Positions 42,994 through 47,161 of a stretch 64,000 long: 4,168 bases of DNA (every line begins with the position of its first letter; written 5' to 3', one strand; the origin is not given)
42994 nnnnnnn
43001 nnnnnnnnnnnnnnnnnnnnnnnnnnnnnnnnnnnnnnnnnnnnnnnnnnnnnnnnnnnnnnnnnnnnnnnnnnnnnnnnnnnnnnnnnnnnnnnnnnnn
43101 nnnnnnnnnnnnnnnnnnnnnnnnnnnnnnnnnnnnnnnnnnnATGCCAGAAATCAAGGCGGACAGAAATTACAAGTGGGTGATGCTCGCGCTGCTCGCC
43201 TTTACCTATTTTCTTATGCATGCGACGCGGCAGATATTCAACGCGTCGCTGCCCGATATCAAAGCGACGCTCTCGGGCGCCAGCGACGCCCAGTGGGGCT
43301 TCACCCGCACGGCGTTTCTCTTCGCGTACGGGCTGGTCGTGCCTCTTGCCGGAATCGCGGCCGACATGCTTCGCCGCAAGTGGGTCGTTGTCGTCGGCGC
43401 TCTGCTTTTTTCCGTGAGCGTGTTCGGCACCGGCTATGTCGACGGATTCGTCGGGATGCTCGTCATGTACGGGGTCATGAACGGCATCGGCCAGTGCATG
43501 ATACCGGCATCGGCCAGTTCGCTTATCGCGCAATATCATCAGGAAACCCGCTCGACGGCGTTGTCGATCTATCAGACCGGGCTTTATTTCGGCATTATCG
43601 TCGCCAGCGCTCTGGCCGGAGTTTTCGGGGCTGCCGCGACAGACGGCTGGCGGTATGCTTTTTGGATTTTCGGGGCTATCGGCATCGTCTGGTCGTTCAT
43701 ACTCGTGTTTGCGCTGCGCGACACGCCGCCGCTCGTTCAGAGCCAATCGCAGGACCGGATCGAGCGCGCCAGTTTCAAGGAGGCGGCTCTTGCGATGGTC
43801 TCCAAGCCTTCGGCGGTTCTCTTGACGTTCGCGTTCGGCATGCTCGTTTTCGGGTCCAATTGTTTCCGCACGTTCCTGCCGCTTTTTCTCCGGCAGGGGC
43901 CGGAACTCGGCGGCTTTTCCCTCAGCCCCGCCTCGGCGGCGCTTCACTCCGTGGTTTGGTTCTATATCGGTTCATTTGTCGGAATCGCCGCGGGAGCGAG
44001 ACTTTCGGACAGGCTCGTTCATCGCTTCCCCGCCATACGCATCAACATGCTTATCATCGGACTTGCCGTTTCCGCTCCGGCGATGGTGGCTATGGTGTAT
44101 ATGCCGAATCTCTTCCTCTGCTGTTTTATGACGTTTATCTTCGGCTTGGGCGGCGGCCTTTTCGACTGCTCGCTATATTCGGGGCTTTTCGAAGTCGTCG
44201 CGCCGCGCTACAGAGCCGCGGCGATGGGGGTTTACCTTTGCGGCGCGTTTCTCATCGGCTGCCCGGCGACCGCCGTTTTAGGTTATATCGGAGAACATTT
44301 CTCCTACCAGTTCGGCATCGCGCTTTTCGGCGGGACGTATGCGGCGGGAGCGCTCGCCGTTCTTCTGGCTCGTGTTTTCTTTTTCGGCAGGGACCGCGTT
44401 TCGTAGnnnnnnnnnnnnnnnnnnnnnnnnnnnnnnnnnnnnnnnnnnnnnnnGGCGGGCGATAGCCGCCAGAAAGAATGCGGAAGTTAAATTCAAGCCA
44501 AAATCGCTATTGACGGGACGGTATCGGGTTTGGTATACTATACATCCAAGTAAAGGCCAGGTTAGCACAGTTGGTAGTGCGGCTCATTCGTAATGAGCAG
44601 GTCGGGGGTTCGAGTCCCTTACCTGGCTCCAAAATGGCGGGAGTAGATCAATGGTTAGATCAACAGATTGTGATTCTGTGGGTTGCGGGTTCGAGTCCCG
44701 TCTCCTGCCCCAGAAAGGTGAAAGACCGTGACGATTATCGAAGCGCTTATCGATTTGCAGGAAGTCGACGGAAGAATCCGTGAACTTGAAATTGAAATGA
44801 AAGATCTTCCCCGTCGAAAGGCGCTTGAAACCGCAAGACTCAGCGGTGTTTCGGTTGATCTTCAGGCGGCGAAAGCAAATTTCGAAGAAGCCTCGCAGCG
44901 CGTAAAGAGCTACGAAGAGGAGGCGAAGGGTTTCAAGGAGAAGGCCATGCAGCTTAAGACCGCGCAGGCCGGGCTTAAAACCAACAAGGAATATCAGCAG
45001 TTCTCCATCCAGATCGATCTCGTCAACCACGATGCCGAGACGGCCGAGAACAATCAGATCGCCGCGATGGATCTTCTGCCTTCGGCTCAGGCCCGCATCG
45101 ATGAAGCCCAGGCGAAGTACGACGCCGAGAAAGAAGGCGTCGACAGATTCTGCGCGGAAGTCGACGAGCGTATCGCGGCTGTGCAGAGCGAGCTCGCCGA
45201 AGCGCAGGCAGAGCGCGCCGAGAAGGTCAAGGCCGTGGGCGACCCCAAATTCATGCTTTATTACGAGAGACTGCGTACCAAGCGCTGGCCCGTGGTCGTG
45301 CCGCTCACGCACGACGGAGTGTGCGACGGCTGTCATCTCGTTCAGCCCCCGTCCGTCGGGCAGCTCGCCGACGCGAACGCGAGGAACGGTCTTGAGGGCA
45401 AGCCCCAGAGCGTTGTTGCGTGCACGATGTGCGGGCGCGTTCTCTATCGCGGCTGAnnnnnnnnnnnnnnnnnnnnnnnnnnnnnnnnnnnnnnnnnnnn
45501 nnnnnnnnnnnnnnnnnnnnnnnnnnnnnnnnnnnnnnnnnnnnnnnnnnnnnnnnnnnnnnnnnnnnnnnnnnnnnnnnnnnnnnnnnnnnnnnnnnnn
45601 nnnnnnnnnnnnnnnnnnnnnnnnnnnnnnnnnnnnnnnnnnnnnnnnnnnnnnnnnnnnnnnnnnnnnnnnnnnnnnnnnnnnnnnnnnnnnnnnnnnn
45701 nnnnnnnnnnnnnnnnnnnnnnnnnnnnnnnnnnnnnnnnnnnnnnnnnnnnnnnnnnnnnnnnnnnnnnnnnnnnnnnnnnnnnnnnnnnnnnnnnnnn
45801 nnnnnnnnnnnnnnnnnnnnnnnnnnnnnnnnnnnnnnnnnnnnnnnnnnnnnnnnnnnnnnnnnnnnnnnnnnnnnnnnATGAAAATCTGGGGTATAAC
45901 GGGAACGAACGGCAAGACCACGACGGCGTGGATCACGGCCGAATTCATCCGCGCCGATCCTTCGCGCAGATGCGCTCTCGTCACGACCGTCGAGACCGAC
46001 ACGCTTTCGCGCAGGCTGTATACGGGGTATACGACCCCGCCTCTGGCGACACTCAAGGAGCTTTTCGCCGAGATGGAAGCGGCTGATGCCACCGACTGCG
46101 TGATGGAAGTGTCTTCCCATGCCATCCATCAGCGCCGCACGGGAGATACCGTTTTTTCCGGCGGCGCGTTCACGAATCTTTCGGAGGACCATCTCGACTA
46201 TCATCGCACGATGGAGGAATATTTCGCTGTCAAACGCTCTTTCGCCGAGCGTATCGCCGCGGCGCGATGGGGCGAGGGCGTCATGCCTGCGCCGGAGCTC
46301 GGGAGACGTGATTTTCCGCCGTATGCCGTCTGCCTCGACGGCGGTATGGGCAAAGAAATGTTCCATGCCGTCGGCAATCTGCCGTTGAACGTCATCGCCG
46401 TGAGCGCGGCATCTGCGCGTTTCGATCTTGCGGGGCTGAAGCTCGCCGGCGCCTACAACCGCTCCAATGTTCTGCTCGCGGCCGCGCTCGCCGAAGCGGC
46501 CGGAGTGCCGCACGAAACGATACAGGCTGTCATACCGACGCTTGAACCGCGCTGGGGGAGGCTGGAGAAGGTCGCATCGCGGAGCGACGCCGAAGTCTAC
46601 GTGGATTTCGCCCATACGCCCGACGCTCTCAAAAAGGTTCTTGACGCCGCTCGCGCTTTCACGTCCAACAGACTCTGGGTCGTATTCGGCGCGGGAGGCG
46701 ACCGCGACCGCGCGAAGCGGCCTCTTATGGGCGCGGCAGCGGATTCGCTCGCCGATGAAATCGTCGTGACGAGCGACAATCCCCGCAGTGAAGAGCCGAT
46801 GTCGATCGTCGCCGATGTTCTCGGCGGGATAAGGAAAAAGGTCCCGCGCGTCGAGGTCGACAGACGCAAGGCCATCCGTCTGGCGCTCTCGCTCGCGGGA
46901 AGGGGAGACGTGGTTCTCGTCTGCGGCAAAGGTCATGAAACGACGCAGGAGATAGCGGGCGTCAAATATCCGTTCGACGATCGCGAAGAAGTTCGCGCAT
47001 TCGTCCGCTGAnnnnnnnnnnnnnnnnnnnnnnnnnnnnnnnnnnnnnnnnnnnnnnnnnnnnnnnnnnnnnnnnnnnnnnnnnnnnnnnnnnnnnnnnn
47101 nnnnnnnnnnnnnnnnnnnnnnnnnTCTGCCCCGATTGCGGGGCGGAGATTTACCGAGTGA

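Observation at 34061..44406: DeoR-linked nine-gene catabolic locus mixing lower inositol-pathway enzymes with FucI-like, FGGY and GlcD/GlcF-like enzymes: an unassigned sugar or polyol pathway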

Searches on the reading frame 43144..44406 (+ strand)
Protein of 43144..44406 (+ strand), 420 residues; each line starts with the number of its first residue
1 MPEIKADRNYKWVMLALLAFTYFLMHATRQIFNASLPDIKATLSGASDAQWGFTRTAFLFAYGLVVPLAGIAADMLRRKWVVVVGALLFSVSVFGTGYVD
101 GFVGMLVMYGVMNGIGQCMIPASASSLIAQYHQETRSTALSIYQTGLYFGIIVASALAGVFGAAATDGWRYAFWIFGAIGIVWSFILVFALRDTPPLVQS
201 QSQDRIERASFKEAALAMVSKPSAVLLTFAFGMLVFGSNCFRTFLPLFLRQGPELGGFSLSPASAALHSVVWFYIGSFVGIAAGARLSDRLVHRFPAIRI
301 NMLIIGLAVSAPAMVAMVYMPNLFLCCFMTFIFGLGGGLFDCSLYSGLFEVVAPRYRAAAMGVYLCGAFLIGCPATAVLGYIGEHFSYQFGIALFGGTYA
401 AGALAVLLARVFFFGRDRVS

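Call 3: search_protein_families(library=pfam, proteins=[window:43144-44406:+])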
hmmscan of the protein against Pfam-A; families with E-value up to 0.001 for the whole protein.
window:43144-44406:+ (420 aa): 1 family
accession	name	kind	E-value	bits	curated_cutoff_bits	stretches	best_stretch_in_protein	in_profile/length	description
PF07690.21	MFS_1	-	9.9e-39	133.7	33.4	2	18-296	1-270/347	Major Facilitator Superfamily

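Call 4: search_protein_families(library=ncbifam, proteins=[window:43144-44406:+])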
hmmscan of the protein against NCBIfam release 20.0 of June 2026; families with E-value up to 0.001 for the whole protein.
window:43144-44406:+ (420 aa): 12 families
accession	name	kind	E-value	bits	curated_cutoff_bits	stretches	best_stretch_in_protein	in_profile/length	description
TIGR00881.1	2A0104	subfamily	4.8e-20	71.9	407.75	1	20-389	2-376/379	phosphoglycerate transporter protein PgtP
TIGR00893.1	2A0114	subfamily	4.3e-19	68.7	395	1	45-408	25-397/399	D-galactonate transporter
TIGR00711.1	efflux_EmrB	subfamily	1.9e-13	50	230.2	1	16-193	5-179/485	DHA2 family efflux MFS transporter permease subunit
TIGR00895.1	2A0115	subfamily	3.6e-12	45.9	418.55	1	9-206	13-207/398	aromatic acid/H+ symport family MFS transporter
TIGR00891.1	2A0112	subfamily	1.1e-11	44.4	552.9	1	35-385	34-390/405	sialate:H+ symport family MFS transporter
NF049980.1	SfMCT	equivalog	2.1e-11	43.1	320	1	44-337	32-318/378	L-lactate MFS transporter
NF000391.1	EmrB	exception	2.5e-11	43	925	1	13-194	12-189/501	multidrug efflux MFS transporter permease subunit EmrB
TIGR00880.1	2_A_01_02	superfamily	1.1e-10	41.8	131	1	57-194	2-141/141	multidrug resistance protein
TIGR00894.1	2A0114euk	subfamily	1.5e-09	37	626.45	1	47-382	74-419/465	Na(+)-dependent inorganic phosphate cotransporter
NF007782.0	PRK10473.1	subfamily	1.6e-09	37.3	417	1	27-213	17-202/394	MdtL family multidrug efflux MFS transporter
NF008661.1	PRK11663.1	subfamily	1e-08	34.7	564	1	8-348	22-367/439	MFS transporter family glucose-6-phosphate receptor UhpC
NF006386.0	PRK08633.1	equivalog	3.4e-05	21.8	1221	1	54-345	52-344/1147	acyl-[ACP]--phospholipid O-acyltransferase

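Call 83: search_solved_structures(query=window:43144-44403:+, max_evalue=0.001)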
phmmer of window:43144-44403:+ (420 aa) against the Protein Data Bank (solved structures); distinct sequences matched with E-value up to 0.001: 18.
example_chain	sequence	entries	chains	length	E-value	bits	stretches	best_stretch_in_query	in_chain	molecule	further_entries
6e8j_A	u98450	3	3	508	1e-17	67.7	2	166-373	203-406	Major facilitator family transporter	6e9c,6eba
9boi_A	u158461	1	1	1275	1.3e-14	57.4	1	13-384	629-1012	mVenus,Maltose/maltodextrin-binding periplasmic protein,Protein spinster homolog 1,Designe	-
8ttg_A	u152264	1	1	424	2.2e-07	33.6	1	44-243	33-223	Quinolone resistance protein NorA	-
8tth_A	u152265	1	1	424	9.3e-07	31.6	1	44-243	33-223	Quinolone resistance protein NorA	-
8tte_A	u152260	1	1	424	1.1e-06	31.3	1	44-243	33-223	Quinolone resistance protein NorA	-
28vj_B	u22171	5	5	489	1.2e-06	31.2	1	44-243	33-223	Quinolone resistance protein NorA,Soluble cytochrome b562 | NorA-BRIL(3A) fusion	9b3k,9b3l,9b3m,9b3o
9pv0_Z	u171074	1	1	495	1.3e-06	31.1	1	44-243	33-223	Quinolone resistance protein NorA, Soluble cytochrome b562 chimera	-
7lo7_Z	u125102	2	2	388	1.8e-06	30.7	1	44-244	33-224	Quinolone resistance protein NorA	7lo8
8ttf_A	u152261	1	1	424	2.3e-06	30.3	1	44-245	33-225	Quinolone resistance protein NorA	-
8zal_J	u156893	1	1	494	2.4e-06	30.2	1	14-192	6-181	Multidrug export protein EmrB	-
8zar_J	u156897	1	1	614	3.4e-06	29.7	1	14-192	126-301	Multidrug export protein EmrB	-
9ayb_A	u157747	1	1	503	1.1e-05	28.1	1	52-372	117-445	Sialin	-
6g9x_A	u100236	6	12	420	1.5e-05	27.5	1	56-196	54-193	Major facilitator superfamily MFS_1 | L-lactate transporter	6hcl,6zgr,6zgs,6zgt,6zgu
8u3f_A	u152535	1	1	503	1.9e-05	27.3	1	52-372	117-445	Sialin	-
8dwi_A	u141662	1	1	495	2e-05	27.2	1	52-372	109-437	Sialin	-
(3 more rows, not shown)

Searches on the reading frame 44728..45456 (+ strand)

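Call 6: search_protein_families(library=pfam, proteins=[window:44728-45456:+])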
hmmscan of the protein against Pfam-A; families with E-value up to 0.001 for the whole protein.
window:44728-45456:+ (242 aa): 1 family
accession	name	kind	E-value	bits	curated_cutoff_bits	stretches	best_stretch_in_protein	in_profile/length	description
PF24481.2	CT398_CC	-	1.3e-08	35.3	27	1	10-185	1-178/180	CT398-like coiled coil hairpin domain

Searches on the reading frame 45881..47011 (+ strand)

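Call 6: search_protein_families(library=pfam, proteins=[window:45881-47011:+])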
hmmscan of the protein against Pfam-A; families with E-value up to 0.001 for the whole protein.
window:45881-47011:+ (376 aa): 2 families
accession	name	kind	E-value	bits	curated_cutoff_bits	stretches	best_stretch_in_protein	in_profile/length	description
PF02875.26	Mur_ligase_C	-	5.8e-34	118.1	28.4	1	226-351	1-127/127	Mur ligase, glutamate ligase domain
PF08245.18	Mur_ligase_M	-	7.1e-30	104.9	24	1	6-126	1-114/200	Mur ligase middle domain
